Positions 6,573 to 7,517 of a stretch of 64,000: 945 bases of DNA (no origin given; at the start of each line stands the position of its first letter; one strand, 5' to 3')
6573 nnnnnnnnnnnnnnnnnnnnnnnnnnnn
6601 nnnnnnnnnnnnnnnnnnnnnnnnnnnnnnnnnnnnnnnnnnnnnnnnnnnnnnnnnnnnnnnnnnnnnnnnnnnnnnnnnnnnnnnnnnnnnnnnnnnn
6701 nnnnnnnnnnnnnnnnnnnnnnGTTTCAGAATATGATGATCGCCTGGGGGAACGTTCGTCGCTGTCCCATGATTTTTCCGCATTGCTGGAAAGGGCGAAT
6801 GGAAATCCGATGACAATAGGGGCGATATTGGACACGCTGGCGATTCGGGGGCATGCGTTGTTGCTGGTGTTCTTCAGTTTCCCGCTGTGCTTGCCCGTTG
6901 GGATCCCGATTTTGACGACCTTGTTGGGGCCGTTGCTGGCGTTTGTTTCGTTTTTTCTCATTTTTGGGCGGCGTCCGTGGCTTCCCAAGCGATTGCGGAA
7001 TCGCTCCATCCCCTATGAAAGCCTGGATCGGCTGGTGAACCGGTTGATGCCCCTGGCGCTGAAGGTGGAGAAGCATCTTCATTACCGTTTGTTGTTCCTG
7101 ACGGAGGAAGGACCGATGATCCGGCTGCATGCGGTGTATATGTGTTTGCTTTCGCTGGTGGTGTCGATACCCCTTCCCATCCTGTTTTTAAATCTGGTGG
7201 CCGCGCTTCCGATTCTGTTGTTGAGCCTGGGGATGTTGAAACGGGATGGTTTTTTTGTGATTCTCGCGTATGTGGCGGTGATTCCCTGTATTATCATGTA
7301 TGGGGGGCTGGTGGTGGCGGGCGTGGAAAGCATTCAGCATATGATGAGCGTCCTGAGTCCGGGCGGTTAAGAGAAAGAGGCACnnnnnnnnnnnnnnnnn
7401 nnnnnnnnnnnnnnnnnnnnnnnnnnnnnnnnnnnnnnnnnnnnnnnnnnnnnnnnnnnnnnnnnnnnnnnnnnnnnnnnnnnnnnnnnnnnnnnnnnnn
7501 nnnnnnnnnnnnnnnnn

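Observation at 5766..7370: P-type ATPase membrane domain lacking its cytoplasmic ATPase domains, fused to ExoD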

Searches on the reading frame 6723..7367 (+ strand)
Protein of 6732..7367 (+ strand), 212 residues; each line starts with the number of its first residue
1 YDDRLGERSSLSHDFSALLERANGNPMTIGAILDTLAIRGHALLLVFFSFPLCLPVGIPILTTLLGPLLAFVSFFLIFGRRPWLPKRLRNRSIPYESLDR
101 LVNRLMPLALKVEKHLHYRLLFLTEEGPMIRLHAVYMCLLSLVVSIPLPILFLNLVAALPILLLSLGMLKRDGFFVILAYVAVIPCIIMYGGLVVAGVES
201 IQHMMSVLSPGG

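Call 14: find_homologous_proteins(query=window:6732-7367:+, max_evalue=0.001)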
Query window:6732-7367:+ (212 aa): 15 proteins with E <= 0.001 among 953 candidates.
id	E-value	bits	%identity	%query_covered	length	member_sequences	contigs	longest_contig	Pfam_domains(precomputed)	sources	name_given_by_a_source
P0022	3.5e-87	310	70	97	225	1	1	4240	PF06055.18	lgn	-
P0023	7.4e-84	299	71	95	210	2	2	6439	PF06055.18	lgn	-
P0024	7.0e-81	289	67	95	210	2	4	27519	PF06055.18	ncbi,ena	-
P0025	6.5e-78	279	61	97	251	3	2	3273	PF06055.18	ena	-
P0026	1.0e-77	279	59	98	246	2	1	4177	PF06055.18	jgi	jgi:hypothetical protein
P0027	7.4e-61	224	54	94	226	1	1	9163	PF06055.18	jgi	-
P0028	1.5e-59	219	53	94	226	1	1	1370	PF06055.18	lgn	-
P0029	7.9e-59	217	55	90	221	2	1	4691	PF06055.18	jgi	jgi:hypothetical protein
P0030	1.3e-57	213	54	93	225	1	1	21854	PF06055.18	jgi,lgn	jgi:hypothetical protein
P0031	9.3e-49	184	46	94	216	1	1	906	PF06055.18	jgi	jgi:hypothetical protein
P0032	5.2e-38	149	37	96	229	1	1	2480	PF06055.18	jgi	jgi:hypothetical protein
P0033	1.3e-24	105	33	93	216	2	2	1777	PF06055.18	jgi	jgi:hypothetical protein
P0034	3.9e-20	91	35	81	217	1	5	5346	PF06055.18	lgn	-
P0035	1.1e-7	50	28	92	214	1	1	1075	PF06055.18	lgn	-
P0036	3.5e-6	45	25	91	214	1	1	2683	PF06055.18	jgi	jgi:hypothetical protein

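Call 15: find_encoding_contigs(protein=P0024, flank=8000, max_places=4)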
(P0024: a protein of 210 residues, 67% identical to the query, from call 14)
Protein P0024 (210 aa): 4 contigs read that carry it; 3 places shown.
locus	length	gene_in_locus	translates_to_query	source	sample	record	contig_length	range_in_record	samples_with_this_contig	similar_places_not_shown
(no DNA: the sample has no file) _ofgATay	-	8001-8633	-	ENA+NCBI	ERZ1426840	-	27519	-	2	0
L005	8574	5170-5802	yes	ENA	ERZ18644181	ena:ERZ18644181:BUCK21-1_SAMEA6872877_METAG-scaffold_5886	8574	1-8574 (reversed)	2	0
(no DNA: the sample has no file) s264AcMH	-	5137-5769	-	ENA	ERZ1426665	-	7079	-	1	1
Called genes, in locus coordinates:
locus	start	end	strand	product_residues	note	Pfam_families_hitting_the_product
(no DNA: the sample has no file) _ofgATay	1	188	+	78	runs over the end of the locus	PF09527:ATPase_gene1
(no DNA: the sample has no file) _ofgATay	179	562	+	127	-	PF03899:ATP-synt_I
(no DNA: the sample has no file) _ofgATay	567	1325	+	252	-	PF00119:ATP-synt_A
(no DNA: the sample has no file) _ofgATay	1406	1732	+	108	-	PF00137:ATP-synt_C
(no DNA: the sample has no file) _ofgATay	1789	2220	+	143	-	PF00430:ATP-synt_B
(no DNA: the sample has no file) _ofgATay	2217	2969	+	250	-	PF00430:ATP-synt_B (weak)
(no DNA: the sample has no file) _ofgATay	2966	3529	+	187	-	PF00213:OSCP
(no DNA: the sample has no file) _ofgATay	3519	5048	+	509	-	PF02874:ATP-synt_ab_N, PF00006:ATP-synt_ab, PF00306:ATP-synt_ab_C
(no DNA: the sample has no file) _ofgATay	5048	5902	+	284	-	PF00231:ATP-synt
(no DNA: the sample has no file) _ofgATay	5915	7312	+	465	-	PF02874:ATP-synt_ab_N, PF00006:ATP-synt_ab, PF22919:ATP-synt_VA_C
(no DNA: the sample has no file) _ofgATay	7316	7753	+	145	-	PF02823:ATP-synt_DE_N, PF00401:ATP-synt_DE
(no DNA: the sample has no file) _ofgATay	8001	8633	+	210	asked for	PF06055:ExoD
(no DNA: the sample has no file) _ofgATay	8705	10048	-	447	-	PF01408:GFO_IDH_MocA, PF19051:GFO_IDH_MocA_C2, PF22725:GFO_IDH_MocA_C3 (faint)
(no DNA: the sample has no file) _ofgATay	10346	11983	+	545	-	PF02776:TPP_enzyme_N, PF00205:TPP_enzyme_M, PF02775:TPP_enzyme_C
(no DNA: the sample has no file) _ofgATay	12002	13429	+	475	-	PF00171:Aldedh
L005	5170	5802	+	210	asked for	PF06055:ExoD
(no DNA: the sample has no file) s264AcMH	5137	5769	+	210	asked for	PF06055:ExoD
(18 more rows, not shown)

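Call 16: find_encoding_contigs(protein=P0030, flank=8000, max_places=3)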
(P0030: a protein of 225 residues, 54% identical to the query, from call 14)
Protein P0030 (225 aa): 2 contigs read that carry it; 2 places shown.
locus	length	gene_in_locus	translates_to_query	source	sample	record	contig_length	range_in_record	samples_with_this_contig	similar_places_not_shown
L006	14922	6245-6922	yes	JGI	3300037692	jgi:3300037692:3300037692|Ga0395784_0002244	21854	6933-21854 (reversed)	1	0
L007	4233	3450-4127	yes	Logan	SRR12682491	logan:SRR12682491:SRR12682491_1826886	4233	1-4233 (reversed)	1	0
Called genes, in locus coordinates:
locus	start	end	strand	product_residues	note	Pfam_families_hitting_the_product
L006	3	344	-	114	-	?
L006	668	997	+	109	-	PF09413:DUF2007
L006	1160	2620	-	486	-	-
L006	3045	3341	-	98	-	-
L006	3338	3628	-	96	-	-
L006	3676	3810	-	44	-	-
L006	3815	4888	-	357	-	PF07596:SBP_bac_10 (weak)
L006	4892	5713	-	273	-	-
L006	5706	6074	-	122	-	PF03551:PadR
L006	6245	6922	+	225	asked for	PF06055:ExoD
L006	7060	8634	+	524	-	PF00474:SSF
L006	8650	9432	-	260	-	PF06167:Peptidase_M90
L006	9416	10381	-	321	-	PF00248:Aldo_ket_red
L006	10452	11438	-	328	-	PF01408:GFO_IDH_MocA, PF03447:NAD_binding_3 (faint), PF22725:GFO_IDH_MocA_C3, PF02894:GFO_IDH_MocA_C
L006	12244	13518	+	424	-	PF11700:ATG22 (weak), PF12832:MFS_1_like (weak), PF11700:ATG22, PF13347:MFS_2 (weak), PF07690:MFS_1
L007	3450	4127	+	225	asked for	PF06055:ExoD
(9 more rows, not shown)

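Call 17: find_encoding_contigs(protein=P0023, flank=8000, max_places=3)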
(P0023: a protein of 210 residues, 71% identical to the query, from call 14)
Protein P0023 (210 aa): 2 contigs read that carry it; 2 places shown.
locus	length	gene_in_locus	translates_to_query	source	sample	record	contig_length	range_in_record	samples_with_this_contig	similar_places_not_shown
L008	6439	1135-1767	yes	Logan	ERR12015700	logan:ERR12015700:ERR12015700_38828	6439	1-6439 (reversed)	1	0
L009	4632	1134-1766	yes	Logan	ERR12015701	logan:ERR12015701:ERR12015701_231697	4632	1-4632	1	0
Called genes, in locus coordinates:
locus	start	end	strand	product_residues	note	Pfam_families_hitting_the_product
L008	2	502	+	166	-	?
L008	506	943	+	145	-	PF02823:ATP-synt_DE_N, PF00401:ATP-synt_DE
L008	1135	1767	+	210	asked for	PF06055:ExoD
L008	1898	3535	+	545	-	PF02776:TPP_enzyme_N, PF00205:TPP_enzyme_M, PF02775:TPP_enzyme_C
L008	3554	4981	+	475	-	PF00171:Aldedh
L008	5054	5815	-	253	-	PF13085:Fer2_3, PF13187:Fer4_9 (faint), PF00037:Fer4 (weak), PF12797:Fer4_2 (weak), PF13237:Fer4_10, PF12838:Fer4_7 (weak), PF13183:Fer4_8 (weak)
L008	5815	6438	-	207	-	?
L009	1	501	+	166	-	?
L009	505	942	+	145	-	PF02823:ATP-synt_DE_N, PF00401:ATP-synt_DE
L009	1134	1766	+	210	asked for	PF06055:ExoD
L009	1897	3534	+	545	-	PF02776:TPP_enzyme_N, PF00205:TPP_enzyme_M, PF02775:TPP_enzyme_C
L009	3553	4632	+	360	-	?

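Call 23: search_protein_families(library=pfam, proteins=[P0025], max_evalue=0.01)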
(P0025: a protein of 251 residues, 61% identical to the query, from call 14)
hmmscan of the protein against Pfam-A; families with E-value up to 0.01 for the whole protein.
P0025 (251 aa): 1 family
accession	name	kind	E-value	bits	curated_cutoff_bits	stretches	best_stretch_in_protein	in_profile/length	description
PF06055.17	ExoD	-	6.7e-38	130.3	23.8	1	55-232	3-178/180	Exopolysaccharide synthesis, ExoD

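Call 25: find_encoding_contigs(protein=P0026, flank=6000, max_places=3)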
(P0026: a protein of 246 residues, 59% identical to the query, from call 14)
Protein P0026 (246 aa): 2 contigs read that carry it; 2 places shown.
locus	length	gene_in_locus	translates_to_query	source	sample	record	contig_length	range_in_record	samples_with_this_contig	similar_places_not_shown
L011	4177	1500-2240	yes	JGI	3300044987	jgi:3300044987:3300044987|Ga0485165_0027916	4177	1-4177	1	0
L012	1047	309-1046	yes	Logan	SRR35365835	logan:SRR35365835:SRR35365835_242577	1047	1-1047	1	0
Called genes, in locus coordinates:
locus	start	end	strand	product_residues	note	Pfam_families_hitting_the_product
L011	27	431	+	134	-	PF12146:Hydrolase_4 (weak)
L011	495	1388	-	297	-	PF01555:N6_N4_Mtase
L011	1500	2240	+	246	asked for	PF06055:ExoD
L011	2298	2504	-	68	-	-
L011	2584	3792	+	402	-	PF01261:AP_endonuc_2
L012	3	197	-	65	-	?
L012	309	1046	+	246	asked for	PF06055:ExoD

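Call 59: predict_structure(alignment_id=A5)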
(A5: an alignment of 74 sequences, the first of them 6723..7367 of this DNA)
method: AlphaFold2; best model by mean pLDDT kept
length: 215 residues; sequences in the alignment: 74
mean_pLDDT: 91.0   pTM: 0.83
mean pLDDT of the five models: 91.0, 89.9, 89.4, 88.5, 88.2
residues with pLDDT >= 90: 169; 70-90: 34; 50-70: 7; < 50: 5
segments of 3 or more residues with pLDDT < 50: 1-3
pLDDT, mean of each block of 10 residues (from residue 1): 50 90 97 95 94 89 91 96 91 97 96 90 86 96 93 88 97 94 96 94 96 79
secondary structure, 60 per line:
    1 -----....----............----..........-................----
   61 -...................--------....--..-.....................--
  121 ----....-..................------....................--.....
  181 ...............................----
elements in order: H6-9 H14-25 H32-39 H41-56 H62-80 H89-92 H98-118 H125-128 H130-147 H154-173 H176-211

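Call 63: find_encoding_contigs(protein=P0022, flank=5000, max_places=2)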
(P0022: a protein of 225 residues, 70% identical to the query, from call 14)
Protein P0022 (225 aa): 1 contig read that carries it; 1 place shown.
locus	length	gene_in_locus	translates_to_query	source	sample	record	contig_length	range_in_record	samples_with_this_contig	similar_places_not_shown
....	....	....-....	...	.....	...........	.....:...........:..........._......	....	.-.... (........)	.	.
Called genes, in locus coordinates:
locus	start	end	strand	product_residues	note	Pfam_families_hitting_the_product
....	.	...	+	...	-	?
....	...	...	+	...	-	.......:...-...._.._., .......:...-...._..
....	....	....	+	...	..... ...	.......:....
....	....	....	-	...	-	-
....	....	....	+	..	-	?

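Call 93: find_related_loci(query=A5, collection=viral_contigs, flank=6000)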
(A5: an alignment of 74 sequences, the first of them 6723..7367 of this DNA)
Query A5 (215 aa) in viral_contigs; peptide patterns used: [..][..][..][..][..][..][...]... (x = any residue, [..] = any of these).
12 stretches matched a pattern, but none encodes a relative of the query by tblastn (E <= 1e-3).
